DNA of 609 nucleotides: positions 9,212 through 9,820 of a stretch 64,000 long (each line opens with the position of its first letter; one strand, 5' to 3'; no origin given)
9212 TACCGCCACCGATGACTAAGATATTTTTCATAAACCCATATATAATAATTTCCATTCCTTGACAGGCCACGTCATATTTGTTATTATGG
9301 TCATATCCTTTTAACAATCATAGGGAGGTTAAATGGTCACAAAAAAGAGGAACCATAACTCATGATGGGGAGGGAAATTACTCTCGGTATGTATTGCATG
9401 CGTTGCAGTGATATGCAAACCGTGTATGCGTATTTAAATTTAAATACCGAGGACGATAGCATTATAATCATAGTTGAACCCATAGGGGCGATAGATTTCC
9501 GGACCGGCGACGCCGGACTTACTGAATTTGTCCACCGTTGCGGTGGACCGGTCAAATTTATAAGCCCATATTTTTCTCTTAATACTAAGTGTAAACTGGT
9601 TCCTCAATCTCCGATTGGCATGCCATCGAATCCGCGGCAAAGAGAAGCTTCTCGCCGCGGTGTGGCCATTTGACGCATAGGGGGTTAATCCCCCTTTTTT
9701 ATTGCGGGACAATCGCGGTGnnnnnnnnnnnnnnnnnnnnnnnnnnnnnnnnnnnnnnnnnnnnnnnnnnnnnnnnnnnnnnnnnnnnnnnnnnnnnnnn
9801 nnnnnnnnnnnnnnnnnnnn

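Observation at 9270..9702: Monocistronic unit between convergent genes: consensus promoter, coupled leader uORF, Cys/His small ORF, strong terminator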

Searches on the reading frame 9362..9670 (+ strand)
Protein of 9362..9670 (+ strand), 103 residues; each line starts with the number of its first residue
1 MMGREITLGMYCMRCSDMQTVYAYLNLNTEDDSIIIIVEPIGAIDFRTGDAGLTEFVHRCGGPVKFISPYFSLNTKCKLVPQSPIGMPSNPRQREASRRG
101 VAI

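Call 10: search_protein_families(library=pfam, proteins=[window:9362-9670:+], max_evalue=1)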
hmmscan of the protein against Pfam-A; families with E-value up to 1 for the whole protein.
window:9362-9670:+ (103 aa): 0 families

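Call 11: find_homologous_proteins(query=window:9362-9670:+, max_evalue=10)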
Query window:9362-9670:+ (103 aa): 1 proteins with E <= 10 among 2 candidates.
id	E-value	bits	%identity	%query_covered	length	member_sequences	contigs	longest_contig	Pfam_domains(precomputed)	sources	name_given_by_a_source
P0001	6.6e-64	230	100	100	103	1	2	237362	-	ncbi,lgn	-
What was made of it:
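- The 103-aa protein matched only itself in a word-indexed search of 5.8 billion proteins (call 11).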

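Call 12: find_encoding_contigs(protein=P0001, flank=3000, max_places=4)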
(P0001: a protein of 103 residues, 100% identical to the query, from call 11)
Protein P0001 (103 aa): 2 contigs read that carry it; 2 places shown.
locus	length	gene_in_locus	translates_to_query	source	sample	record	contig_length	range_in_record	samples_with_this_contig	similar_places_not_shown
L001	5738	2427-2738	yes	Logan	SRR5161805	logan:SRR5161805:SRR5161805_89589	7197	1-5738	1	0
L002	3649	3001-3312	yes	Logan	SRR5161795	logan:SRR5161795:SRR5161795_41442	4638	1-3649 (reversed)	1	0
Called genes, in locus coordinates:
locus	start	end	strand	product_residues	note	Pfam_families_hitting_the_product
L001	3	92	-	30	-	?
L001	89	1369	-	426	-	PF00483:NTP_transferase, PF12804:NTP_transf_3, PF25087:GMPPB_C, PF00132:Hexapep (weak), PF25084:LbH_EIF2B, PF00132:Hexapep (weak)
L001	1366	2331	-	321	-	PF01933:CofD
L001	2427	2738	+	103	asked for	-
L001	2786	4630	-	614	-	PF13230:GATase_4 (faint), PF13522:GATase_6, PF13537:GATase_7, PF01380:SIS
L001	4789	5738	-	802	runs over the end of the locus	?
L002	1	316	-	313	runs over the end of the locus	PF00480:ROK (faint), PF01869:BcrAD_BadFG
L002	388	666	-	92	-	-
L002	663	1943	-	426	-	PF00483:NTP_transferase, PF12804:NTP_transf_3, PF25087:GMPPB_C, PF00132:Hexapep (weak), PF25084:LbH_EIF2B, PF00132:Hexapep (weak)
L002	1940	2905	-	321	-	PF01933:CofD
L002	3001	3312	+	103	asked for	-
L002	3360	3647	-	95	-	?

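Call 28: find_homologous_proteins(query=A1, max_evalue=10)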
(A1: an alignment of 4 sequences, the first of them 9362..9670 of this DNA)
Query A1 (4 sequences) (103 aa, profile of the alignment): 3 proteins with E <= 10 among 49 candidates.
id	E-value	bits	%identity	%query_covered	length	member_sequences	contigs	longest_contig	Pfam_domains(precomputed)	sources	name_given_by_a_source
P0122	2.8e-34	135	27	62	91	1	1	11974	-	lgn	-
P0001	3.1e-31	125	100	100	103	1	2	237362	-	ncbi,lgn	-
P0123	7.4e-23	98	29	62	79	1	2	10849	-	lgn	-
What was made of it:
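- Tried and rejected: Word-indexed protein search with the ORF alone and with the 4-sequence profile: only the query members (calls 11, 28).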

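Call 34: predict_structure(alignment_id=A2)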
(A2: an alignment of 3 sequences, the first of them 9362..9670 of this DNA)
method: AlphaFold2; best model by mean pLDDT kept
length: 103 residues; sequences in the alignment: 3
mean_pLDDT: 67.6   pTM: 0.54
mean pLDDT of the five models: 67.6, 63.1, 59.2, 59.1, 58.5
residues with pLDDT >= 90: 4; 70-90: 45; 50-70: 35; < 50: 19
segments of 3 or more residues with pLDDT < 50: 50-53, 82-90, 101-103
pLDDT, mean of each block of 10 residues (from residue 1): 74 89 78 71 62 69 81 65 42 51 45
secondary structure, 60 per line:
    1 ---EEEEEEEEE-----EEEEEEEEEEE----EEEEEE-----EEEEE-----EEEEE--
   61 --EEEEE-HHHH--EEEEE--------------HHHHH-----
elements in order: E4-12 E18-28 E33-38 E44-48 E54-58 E63-67 H69-72 E75-79 H94-98

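Call 35: search_protein_representatives(alignment_id=A2)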
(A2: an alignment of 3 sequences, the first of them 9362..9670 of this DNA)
Query: 3 sequences, 92 profile positions. Proteins with E-value up to 0.001 (for the whole library): 6; up to 1e-10: 5; up to 1e-30: 2. The best 6 are listed.
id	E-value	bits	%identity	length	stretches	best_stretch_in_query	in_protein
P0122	9.0e-39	147.5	-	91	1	1-92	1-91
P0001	5.0e-38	145.1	-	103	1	1-92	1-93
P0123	6.0e-24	100.0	-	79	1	3-81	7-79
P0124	1.5e-13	66.7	-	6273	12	42-76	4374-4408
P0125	5.7e-12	61.6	-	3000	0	-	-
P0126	8.2e-06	41.9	-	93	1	5-78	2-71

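Call 38: find_encoding_contigs(protein=P0126, flank=5000, max_places=3)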
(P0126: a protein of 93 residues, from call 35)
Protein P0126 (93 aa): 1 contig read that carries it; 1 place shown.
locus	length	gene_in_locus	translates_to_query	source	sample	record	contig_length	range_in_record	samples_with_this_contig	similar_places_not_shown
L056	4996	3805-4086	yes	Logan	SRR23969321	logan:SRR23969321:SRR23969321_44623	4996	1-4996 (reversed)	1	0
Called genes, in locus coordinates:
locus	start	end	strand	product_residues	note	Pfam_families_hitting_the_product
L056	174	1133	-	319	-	PF01869:BcrAD_BadFG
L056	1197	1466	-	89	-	-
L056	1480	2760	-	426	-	PF00483:NTP_transferase, PF12804:NTP_transf_3, PF25087:GMPPB_C (faint), PF25084:LbH_EIF2B, PF00132:Hexapep (weak), PF14602:Hexapep_2, PF00132:Hexapep (weak)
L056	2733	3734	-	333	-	PF01933:CofD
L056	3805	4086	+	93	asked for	-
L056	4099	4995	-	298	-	?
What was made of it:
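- P0126 turns out to lie at the same locus (calls 35, 38).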

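Call 39: fold_search(model_id=the predicted structure, library=pdb)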
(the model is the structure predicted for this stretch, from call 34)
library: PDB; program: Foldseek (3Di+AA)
matches with E <= 10: 695; with E <= 0.001: 0
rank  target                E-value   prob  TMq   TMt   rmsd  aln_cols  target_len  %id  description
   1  6nfa                  3.4e-01  0.33  0.24  0.09   8.5        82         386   10  Vav1 inhibited by an allosteric inhibitor: Vav1 inhibitors block GEF activity (released 2019-12-25)
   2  8oej_A                3.8e-01  0.14  0.21  0.10  12.0        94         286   11  Extended RPA-DNA nucleoprotein filament (released 2023-05-10)
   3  8i7r_G3               4.3e-01  0.15  0.27  0.07  16.1       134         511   12  In situ structure of axonemal doublet microtubules in mouse sperm with 48-nm repeat (released 2023-10-11)
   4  8oej_D                4.3e-01  0.12  0.21  0.10  11.2        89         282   10  Extended RPA-DNA nucleoprotein filament (released 2023-05-10)
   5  4bts_A6               4.8e-01  0.25  0.22  0.28  13.4        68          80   12  THE CRYSTAL STRUCTURE OF THE EUKARYOTIC 40S RIBOSOMAL SUBUNIT IN COMPLEX WITH EIF1 AND EIF1A (released 2013-07-17)
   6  2ibi_A                5.1e-01  0.15  0.27  0.11  10.8       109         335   16  Covalent Ubiquitin-USP2 Complex (released 2006-10-24)
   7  7qca_SBB              5.4e-01  0.25  0.24  0.29  12.5        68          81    9  Spraguea lophii ribosome (released 2022-11-30)
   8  7ung_T                5.7e-01  0.15  0.29  0.08  15.7       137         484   13  48-nm repeat of the human respiratory doublet microtubule (released 2022-10-05)
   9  5xu8_A                5.7e-01  0.14  0.27  0.11  11.1       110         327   14  Crystal structure of human USP2 in complex with ubiquitin and 6-thioguanine (released 2018-02-28)
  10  8aa9_A                5.7e-01  0.12  0.21  0.14  11.7        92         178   10  Crystal structure of the Rpa1 AROD-OB-1 domains (released 2023-05-03)
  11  7ytu_A                6.4e-01  0.23  0.25  0.35   7.0        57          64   14  Crystal structure of vaccinia virus G3/L5 sub-complex (SeMet-labeled, P31 space group) (released 2023-02-08)
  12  2r09_A                6.4e-01  0.18  0.27  0.10  11.3       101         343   13  Crystal Structure of Autoinhibited Form of Grp1 Arf GTPase Exchange Factor (released 2007-12-04)
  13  6u3e_A                6.4e-01  0.18  0.27  0.09  11.3       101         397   13  Best fitting antiparallel model for Volume 1 of truncated dimeric Cytohesin-3 (Grp1; amino acids 14-399) (released 2019-09-25)
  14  2pz1                  7.6e-01  0.13  0.21  0.07  10.1        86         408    8  Crystal Structure of Auto-inhibited Asef (released 2007-08-21)
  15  3v6e_A                8.1e-01  0.16  0.26  0.11  10.2        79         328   16  Crystal Structure of USP2 and a mutant form of Ubiquitin (released 2012-12-19)
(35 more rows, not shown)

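Call 44: search_protein_families(library=pfam, alignment_id=A3, max_evalue=5)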
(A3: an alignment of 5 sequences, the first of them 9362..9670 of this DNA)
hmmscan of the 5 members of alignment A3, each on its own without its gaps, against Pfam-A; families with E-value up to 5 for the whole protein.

A. member 1, window:9362-9670:+ (103 aa): 0 families

B. families by the number of members that match (of 5 scanned): 5 families
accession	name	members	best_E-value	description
PF14432.12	DYW_deaminase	1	0.0091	DYW family of nucleic acid deaminases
PF01667.23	Ribosomal_S27e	1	0.12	Ribosomal protein S27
PF21178.2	Itf52_C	1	0.14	Intraflagellar transport protein 52, C-terminal domain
PF17474.7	U71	1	0.23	Tegument protein UL11 homolog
PF17914.6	HopA1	1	0.32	HopA1 effector protein family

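Call 45: search_protein_families(library=ncbifam, alignment_id=A3, max_evalue=5)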
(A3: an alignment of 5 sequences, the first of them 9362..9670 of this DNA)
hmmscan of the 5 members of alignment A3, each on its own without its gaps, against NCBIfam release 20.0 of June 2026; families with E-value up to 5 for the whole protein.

A. member 1, window:9362-9670:+ (103 aa): 3 families
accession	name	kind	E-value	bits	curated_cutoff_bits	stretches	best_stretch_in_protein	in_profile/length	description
NF005440.0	PRK07027.1-4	equivalog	0.055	12.8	395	1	5-67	129-190/257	cobalamin biosynthesis protein CbiG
NF005441.0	PRK07027.1-5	equivalog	0.091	12.1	358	1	5-70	134-200/263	cobalamin biosynthesis protein CbiG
NF004463.0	PRK05788.1-1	equivalog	0.21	10.7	546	1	4-68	229-294/351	cobalt-precorrin 5A hydrolase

B. families by the number of members that match (of 5 scanned): 4 families
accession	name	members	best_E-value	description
NF000711.0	PRK00039.2-1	1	0.0051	crossover junction endodeoxyribonuclease RuvC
NF005440.0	PRK07027.1-4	1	0.055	cobalamin biosynthesis protein CbiG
NF005441.0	PRK07027.1-5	1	0.091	cobalamin biosynthesis protein CbiG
NF004463.0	PRK05788.1-1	1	0.21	cobalt-precorrin 5A hydrolase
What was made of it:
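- On Toxin-antitoxin / defence systems: Pfam and NCBIfam gave nothing significant (calls 44, 45).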

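Call 46: search_protein_families(library=padloc, alignment_id=A3, max_evalue=5)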
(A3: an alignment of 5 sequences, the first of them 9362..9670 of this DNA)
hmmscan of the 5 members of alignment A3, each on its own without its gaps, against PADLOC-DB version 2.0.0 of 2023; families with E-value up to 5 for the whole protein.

A. member 1, window:9362-9670:+ (103 aa): 0 families

B. families by the number of members that match (of 5 scanned): 0 families
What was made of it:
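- On Toxin-antitoxin / defence systems: PADLOC 0 of 5 members (call 46).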

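Call 47: search_protein_families(library=phrogs, alignment_id=A3, max_evalue=5)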
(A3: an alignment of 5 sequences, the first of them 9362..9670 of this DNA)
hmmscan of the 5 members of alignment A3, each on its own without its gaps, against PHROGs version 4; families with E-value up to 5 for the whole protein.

A. member 1, window:9362-9670:+ (103 aa): 0 families

B. families by the number of members that match (of 5 scanned): 1 family
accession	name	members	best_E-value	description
phrog_5516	-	1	0.11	-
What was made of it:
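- On Phage-derived small protein: No significant PHROG match; best E 0.11 for one member (call 47).
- No PADLOC, Pfam or PHROG hit (calls 44, 46, 47).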

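Call 48: search_solved_structures(query=A3, max_evalue=10)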
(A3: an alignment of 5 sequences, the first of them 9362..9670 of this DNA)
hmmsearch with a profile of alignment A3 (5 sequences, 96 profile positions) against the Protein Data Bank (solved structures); distinct sequences matched with E-value up to 10: 12.
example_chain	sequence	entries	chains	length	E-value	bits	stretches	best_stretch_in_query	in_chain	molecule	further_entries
9mc2_A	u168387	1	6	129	0.12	15.7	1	41-74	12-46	Microtubule-associated protein tau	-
7pqc_O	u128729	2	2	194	0.36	14.1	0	41-73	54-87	Isoform Tau-F of Microtubule-associated protein tau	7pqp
6cvn_D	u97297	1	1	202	0.39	14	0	41-73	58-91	Microtubule-associated protein tau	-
8g54_A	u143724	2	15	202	0.46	13.8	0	41-73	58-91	Microtubule-associated protein tau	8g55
5n5a_A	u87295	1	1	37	1.1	12.6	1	42-73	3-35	Microtubule-associated protein tau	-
8q27_A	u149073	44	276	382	1.7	12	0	41-74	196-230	Isoform Tau-D of Microtubule-associated protein tau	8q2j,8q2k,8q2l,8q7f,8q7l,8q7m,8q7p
8ttl_A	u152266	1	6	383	1.7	12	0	41-74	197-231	Microtubule-associated protein tau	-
6gx5_A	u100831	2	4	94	1.7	12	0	43-73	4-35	Microtubule-associated protein tau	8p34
8ttn_A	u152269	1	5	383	2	11.8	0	41-74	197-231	Microtubule-associated protein tau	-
8wcp_A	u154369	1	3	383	2.1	11.7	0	41-74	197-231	P301L Tau amyloid fibril from rTg4510 mice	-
8orf_B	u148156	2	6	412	2.3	11.5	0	41-74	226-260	Microtubule-associated protein tau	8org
29os_A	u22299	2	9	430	2.7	11.3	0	41-73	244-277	Isoform Tau-A of Microtubule-associated protein tau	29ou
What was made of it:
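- Tried and rejected: The tau-repeat hits and the two giant repeat proteins in the representative scan are PGGG-type artefacts (calls 35, 44-48).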

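Call 59: predict_structure(alignment_id=A4)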
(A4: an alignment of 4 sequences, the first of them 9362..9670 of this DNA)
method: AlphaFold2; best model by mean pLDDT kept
length: 103 residues; sequences in the alignment: 4
mean_pLDDT: 72.5   pTM: 0.59
mean pLDDT of the five models: 72.5, 71.2, 70.0, 67.6, 65.1
residues with pLDDT >= 90: 8; 70-90: 58; 50-70: 26; < 50: 11
segments of 3 or more residues with pLDDT < 50: 85-88, 92-94, 101-103
pLDDT, mean of each block of 10 residues (from residue 1): 77 91 80 77 72 79 83 70 53 51 42
secondary structure, 60 per line:
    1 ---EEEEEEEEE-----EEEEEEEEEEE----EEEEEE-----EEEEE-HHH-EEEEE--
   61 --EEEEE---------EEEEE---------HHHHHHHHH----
elements in order: E4-12 E18-28 E33-38 E44-48 E54-58 E63-67 E77-81 H91-99
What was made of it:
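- On Zinc-ribbon fold: AF2 strands are 4-12 / 18-28 and 54-58 / 63-67, so residues 12-15 and 58-60 fall at the turns. pLDDT is 77-91 over the first pair and 72-83 over the second (call 59).
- On hok/mok-type type I module: The protein is predicted all-beta with no hydrophobic helix (calls 34, 59).
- CxxC lies at the beta1/beta2 turn and HxC at the beta5/beta6 turn (calls 34, 59). The protein is soluble-looking all-beta with no hydrophobic helix (calls 34, 59).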

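Call 66: fold_search(model_id=the predicted structure, library=pdb)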
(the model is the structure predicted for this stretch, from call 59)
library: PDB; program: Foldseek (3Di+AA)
matches with E <= 10: 616; with E <= 0.001: 0
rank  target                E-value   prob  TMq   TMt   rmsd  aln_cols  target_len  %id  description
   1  6nfa                  3.5e-01  0.33  0.23  0.09   8.9        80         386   11  Vav1 inhibited by an allosteric inhibitor: Vav1 inhibitors block GEF activity (released 2019-12-25)
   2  2vrw_B                4.2e-01  0.21  0.22  0.09   9.8        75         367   13  Critical structural role for the PH and C1 domains of the Vav1 exchange factor (released 2008-06-17)
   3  8oej_D                4.2e-01  0.13  0.21  0.10  10.4        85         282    9  Extended RPA-DNA nucleoprotein filament (released 2023-05-10)
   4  4kax_B                4.4e-01  0.20  0.26  0.20  11.8       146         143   14  Crystal structure of the Grp1 PH domain in complex with Arf6-GTP (released 2013-08-14)
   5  1fhw_B                5.0e-01  0.13  0.21  0.18  13.1       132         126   13  Structure of the pleckstrin homology domain from GRP1 in complex with inositol(1,3,4,5,6)pentakisphosphate (released 2000-08-23)
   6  8aa9_A                5.3e-01  0.12  0.21  0.14  10.4        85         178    9  Crystal structure of the Rpa1 AROD-OB-1 domains (released 2023-05-03)
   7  1fhw_A                5.6e-01  0.15  0.26  0.23  15.0       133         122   13  Structure of the pleckstrin homology domain from GRP1 in complex with inositol(1,3,4,5,6)pentakisphosphate (released 2000-08-23)
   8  8oej_A                5.6e-01  0.11  0.21  0.10  10.4        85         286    9  Extended RPA-DNA nucleoprotein filament (released 2023-05-10)
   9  2r09_A                5.9e-01  0.20  0.23  0.08  12.3       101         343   15  Crystal Structure of Autoinhibited Form of Grp1 Arf GTPase Exchange Factor (released 2007-12-04)
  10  6u3e_A                5.9e-01  0.20  0.23  0.07  12.3       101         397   15  Best fitting antiparallel model for Volume 1 of truncated dimeric Cytohesin-3 (Grp1; amino acids 14-399) (released 2019-09-25)
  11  6gb2_BY               5.9e-01  0.08  0.22  0.13  19.7       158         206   11  Unique features of mammalian mitochondrial translation initiation revealed by cryo-EM. This file contains the 39S rib (released 2018-08-08)
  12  2w2w_B                6.2e-01  0.23  0.26  0.25  12.3        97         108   11  PLCg2 Split Pleckstrin Homology (PH) Domain (released 2009-05-05)
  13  6bbq                  6.2e-01  0.15  0.27  0.08  11.5       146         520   13  Model for extended volume of truncated monomeric Cytohesin-3 (Grp1; amino acids 63-399) E161A Arf6 Q67L fusion protein (released 2018-01-10)
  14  6bbp                  6.6e-01  0.16  0.27  0.08  11.4       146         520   12  Model for compact volume of truncated monomeric Cytohesin-3 (Grp1; amino acids 63-399) E161A 6GS Arf6 Q67L fusion protei (released 2018-01-10)
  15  2iyb_C                7.0e-01  0.25  0.26  0.24  11.1        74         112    4  Structure of complex between the 3rd LIM domain of TES and the EVH1 domain of Mena (released 2007-10-16)
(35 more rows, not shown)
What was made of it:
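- On Zinc-ribbon fold: The best Foldseek hit against PDB has E 0.34. eS27 chains appear at E 0.5-1 (calls 39, 66).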
